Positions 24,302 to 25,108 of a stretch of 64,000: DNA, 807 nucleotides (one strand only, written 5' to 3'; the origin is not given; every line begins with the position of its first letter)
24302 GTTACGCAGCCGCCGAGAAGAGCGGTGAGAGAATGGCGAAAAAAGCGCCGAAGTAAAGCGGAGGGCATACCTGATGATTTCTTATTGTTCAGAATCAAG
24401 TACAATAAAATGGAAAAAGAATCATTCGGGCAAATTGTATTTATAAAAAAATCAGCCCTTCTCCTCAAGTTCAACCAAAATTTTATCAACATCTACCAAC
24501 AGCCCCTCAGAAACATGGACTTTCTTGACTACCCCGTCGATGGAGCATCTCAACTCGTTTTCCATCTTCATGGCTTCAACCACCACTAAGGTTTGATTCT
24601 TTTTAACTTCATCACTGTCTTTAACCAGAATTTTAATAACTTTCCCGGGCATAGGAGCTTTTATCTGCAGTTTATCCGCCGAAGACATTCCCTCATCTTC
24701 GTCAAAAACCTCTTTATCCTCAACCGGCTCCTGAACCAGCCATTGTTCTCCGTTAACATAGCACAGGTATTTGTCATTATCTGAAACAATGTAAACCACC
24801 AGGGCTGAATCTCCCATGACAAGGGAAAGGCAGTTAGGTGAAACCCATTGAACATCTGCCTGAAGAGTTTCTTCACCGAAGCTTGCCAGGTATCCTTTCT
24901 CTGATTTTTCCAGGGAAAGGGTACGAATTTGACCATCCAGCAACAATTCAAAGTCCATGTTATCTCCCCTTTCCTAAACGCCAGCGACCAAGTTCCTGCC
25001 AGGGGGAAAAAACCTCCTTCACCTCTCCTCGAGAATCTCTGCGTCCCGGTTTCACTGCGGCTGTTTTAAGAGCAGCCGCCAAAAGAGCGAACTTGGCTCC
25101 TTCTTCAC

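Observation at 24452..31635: Seven-gene operon fusing an archaeal-type HMGCS/thiolase/DUF35 trio to a split biotin carboxylase/methylcrotonyl-CoA carboxylase-like set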

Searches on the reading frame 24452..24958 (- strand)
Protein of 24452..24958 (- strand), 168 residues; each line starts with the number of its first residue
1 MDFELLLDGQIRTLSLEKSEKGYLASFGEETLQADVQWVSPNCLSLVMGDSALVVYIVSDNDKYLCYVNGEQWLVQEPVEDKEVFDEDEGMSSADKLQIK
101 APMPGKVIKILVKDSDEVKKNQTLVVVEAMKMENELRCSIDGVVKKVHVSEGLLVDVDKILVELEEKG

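Call 3: search_protein_families(library=pfam, proteins=[window:24452-24958:-])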
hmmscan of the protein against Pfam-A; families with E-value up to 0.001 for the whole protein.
window:24452-24958:- (168 aa): 2 families
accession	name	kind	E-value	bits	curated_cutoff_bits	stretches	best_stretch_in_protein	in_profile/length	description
PF00364.28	Biotin_lipoyl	-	4.2e-19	68.6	22.1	1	98-164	2-73/73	Biotin-requiring enzyme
PF13533.13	Biotin_lipoyl_2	-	5.5e-05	23.3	29.8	0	98-125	2-29/32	Biotin-lipoyl like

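Call 4: search_protein_families(library=ncbifam, proteins=[window:24452-24958:-])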
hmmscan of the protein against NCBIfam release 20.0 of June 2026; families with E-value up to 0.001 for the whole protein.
window:24452-24958:- (168 aa): 22 families
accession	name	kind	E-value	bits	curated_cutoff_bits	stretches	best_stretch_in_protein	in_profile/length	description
NF004173.0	PRK05641.1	equivalog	1.4e-21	77.7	199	1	93-164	81-152/153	putative acetyl-CoA carboxylase biotin carboxyl carrier protein subunit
NF006761.0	PRK09282.1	domain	1.5e-20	73.2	402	1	64-165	489-590/591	pyruvate carboxylase subunit B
NF005117.0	PRK06549.1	equivalog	2.3e-19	70.3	159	1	91-162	56-127/130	acetyl-CoA carboxylase biotin carboxyl carrier protein subunit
NF009554.0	PRK12999.1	equivalog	2.2e-18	65.5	965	1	65-165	1045-1146/1147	pyruvate carboxylase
TIGR01235.1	pyruv_carbox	equivalog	7.7e-17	60.1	1114.45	1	87-165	1065-1143/1143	pyruvate carboxylase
NF010643.0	PRK14040.1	subfamily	1.5e-16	60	892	1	87-164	517-594/595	oxaloacetate decarboxylase subunit alpha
TIGR01108.1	oadA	equivalog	7.6e-15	54.4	756.5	1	91-161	512-582/582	sodium-extruding oxaloacetate decarboxylase subunit alpha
NF006079.0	PRK08225.1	equivalog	3e-14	52.8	95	1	98-165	3-70/70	acetyl-CoA carboxylase biotin carboxyl carrier protein subunit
NF047903.1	MmDecMmdC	equivalog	5.5e-13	49.5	200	1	98-156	65-123/132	methylmalonyl-CoA decarboxylase subunit gamma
TIGR02712.1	urea_carbox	equivalog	5.9e-13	47.4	1303.85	1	79-164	1115-1200/1201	urea carboxylase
NF004547.1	PRK05889.1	equivalog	1.9e-10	40.8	75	1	98-156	4-62/71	biotin/lipoyl-binding carrier protein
NF010645.0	PRK14042.1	equivalog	2.4e-10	39.8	1182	1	79-165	505-594/596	pyruvate carboxylase subunit B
TIGR00531.1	BCCP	equivalog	1.2e-08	35.6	115.2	1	109-165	99-155/156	acetyl-CoA carboxylase biotin carboxyl carrier protein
NF008814.0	PRK11854.1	equivalog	9.1e-07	27.7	722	1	105-166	15-76/637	pyruvate dehydrogenase complex dihydrolipoyllysine-residue acetyltransferase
TIGR01348.1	PDHac_trf_long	equivalog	2.3e-06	26.5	552.1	1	105-165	14-74/587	dihydrolipoyllysine-residue acetyltransferase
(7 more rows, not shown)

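Call 31: search_solved_structures(query=window:24452-24958:-, max_evalue=0.001, show_alignments=3)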
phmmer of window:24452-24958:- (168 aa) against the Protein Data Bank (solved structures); distinct sequences matched with E-value up to 0.001: 58.
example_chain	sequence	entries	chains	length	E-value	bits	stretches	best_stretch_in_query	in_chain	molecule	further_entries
5gu9_A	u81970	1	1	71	6.5e-16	61.9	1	99-164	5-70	149aa long hypothetical methylmalonyl-CoA decarboxylase gamma chain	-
5gua_A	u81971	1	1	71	1.4e-15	60.7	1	99-164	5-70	149aa long hypothetical methylmalonyl-CoA decarboxylase gamma chain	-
2d5d_A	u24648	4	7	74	1.5e-15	60.7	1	99-164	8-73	methylmalonyl-CoA decarboxylase gamma chain | 149aa long hypothetical methylmalonyl-CoA decarboxylase gamma chain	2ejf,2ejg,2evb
5gu8_A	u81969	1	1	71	1.6e-15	60.6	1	99-164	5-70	149aa long hypothetical methylmalonyl-CoA decarboxylase gamma chain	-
1o78_A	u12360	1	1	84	2.6e-12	50.2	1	90-155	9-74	BIOTIN CARBOXYL CARRIER PROTEIN OF METHYLMALONYL-COA CARBOXYL-TRANSFERASE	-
1dcz_A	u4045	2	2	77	2.6e-12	50.1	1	91-155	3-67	TRANSCARBOXYLASE 1.3S SUBUNIT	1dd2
6ybp_G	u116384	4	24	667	2.3e-11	47.1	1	96-163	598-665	Propionyl-CoA carboxylase alpha subunit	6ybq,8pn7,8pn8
8f41_I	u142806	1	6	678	2.5e-11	47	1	92-166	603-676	3-methylcrotonyl-CoA carboxylase, alpha-subunit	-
8f3d_H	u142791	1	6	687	2.5e-11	47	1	92-166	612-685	3-methylcrotonyl-CoA carboxylase alpha-subunit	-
3u9s_A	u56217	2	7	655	4.7e-11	46.1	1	94-166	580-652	Methylcrotonyl-CoA carboxylase, alpha-subunit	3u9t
5vyw_A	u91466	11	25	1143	5.2e-11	45.9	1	94-164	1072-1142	Pyruvate carboxylase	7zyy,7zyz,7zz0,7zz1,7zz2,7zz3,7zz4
5vz0_A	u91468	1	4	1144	5.2e-11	45.9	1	94-164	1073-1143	Pyruvate carboxylase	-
5vyz_A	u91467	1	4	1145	5.2e-11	45.9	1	94-164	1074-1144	Pyruvate carboxylase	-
2jku_A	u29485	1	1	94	6e-11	45.7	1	96-165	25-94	PROPIONYL-COA CARBOXYLASE ALPHA CHAIN, MITOCHONDRIAL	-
8usb_c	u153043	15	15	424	1.1e-10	44.9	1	93-154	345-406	26S proteasome non-ATPase regulatory subunit 14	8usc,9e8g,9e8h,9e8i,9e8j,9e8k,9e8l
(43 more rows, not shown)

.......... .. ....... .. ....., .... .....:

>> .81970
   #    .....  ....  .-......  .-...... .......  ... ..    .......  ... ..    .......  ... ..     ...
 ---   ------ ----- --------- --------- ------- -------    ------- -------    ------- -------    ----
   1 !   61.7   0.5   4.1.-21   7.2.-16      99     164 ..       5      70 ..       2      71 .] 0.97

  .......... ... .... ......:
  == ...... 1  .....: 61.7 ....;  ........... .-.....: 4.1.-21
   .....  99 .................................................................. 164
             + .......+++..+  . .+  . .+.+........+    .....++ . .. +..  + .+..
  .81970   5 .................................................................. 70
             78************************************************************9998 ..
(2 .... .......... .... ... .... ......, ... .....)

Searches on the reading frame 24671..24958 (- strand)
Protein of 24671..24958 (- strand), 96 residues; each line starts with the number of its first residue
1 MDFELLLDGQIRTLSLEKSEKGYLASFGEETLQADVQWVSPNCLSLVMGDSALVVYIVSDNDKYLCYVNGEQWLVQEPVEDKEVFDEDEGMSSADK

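Call 53: search_solved_structures(query=A1, max_evalue=1, show_alignments=2)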
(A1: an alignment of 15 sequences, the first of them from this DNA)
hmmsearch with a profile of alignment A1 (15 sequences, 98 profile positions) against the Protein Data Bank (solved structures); distinct sequences matched with E-value up to 1: 9.
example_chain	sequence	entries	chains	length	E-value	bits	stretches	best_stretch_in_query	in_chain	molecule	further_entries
8xkz_C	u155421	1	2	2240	0.0011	22.4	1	2-81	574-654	Acetyl-CoA carboxylase 1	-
6g2i_D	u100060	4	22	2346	0.0012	22.3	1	2-81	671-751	Acetyl-CoA carboxylase 1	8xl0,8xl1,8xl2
6g2d_B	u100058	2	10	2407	0.0012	22.3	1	2-81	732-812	Acetyl-CoA carboxylase 1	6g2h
5i6i_A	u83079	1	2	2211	0.023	18.2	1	7-81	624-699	Acetyl-CoA carboxylase-like protein,Acetyl-CoA carboxylase-like protein,Acetyl-CoA carboxy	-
2q2x_A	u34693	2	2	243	0.087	16.3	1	32-81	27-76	CurF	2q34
2q35_A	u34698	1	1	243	0.17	15.4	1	32-81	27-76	CurF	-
9wkr_A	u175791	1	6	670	0.33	14.5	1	4-75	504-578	Propionyl-CoA carboxylase alpha chain, mitochondrial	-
8zuy_A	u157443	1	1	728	0.37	14.3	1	4-75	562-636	Propionyl-CoA carboxylase alpha chain, mitochondrial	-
7ybu_A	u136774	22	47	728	0.38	14.3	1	4-75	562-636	Propionyl-CoA carboxylase alpha chain, mitochondrial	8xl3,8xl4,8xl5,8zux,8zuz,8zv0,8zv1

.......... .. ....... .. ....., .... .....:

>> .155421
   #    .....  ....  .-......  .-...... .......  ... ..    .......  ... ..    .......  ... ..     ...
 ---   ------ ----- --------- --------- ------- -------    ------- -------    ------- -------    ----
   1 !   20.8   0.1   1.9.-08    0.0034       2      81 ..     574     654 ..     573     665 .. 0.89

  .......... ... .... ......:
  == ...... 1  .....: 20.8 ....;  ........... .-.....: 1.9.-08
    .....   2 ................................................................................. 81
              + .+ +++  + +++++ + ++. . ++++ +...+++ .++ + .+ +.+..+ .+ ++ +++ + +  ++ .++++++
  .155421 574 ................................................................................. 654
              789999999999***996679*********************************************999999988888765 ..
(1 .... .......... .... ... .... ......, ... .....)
